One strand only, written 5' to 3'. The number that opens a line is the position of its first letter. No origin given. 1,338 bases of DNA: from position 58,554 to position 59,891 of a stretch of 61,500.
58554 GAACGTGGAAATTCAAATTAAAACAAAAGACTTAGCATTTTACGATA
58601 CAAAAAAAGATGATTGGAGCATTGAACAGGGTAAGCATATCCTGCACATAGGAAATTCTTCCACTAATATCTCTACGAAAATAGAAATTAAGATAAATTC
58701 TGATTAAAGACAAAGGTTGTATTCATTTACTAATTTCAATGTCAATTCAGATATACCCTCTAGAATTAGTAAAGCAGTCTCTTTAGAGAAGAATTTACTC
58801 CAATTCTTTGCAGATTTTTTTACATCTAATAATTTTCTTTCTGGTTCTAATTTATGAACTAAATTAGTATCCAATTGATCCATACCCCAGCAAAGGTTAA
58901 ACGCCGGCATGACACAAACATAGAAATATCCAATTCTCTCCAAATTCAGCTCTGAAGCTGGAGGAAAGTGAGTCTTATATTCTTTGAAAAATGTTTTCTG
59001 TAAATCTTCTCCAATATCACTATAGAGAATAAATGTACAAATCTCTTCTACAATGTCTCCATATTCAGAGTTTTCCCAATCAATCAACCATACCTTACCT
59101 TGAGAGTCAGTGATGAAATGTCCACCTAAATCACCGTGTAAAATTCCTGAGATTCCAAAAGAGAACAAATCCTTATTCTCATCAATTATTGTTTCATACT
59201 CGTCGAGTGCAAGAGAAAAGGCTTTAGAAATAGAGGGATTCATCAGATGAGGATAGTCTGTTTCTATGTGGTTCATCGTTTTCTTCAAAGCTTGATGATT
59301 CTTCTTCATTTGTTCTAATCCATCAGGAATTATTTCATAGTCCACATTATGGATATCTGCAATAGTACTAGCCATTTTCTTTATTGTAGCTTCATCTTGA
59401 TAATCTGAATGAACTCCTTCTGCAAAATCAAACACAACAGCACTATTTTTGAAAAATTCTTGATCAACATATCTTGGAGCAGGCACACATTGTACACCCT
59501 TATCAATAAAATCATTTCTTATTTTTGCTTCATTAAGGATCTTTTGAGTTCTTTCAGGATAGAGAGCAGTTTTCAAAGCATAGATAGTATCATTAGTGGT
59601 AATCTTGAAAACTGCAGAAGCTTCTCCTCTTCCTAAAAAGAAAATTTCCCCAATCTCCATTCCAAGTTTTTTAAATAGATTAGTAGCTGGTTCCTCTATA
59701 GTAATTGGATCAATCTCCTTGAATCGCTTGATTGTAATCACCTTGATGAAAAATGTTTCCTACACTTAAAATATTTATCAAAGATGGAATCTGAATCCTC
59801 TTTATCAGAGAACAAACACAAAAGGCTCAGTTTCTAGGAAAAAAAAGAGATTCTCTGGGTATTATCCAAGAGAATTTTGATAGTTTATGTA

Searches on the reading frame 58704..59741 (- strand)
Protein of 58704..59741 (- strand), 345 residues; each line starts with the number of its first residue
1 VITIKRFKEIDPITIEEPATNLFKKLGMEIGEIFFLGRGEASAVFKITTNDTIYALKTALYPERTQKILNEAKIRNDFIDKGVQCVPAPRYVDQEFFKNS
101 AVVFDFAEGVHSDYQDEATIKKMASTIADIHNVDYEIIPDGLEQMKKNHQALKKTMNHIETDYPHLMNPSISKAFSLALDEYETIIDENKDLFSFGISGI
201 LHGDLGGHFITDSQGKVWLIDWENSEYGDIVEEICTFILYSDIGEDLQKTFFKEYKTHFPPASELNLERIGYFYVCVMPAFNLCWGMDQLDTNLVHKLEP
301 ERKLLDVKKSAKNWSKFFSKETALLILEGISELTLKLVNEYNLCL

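Call 73: search_protein_families(library=pfam, proteins=[window:58704-59741:-], max_evalue=0.001)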
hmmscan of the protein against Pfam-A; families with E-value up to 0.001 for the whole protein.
window:58704-59741:- (345 aa): 2 families
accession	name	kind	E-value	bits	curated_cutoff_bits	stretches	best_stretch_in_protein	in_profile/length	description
PF01636.29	APH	-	2.2e-10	41.2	23.2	1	38-256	7-230/239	Phosphotransferase enzyme family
PF01633.27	Choline_kinase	-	9.2e-05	22.3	29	1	113-238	82-204/300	Choline/ethanolamine kinase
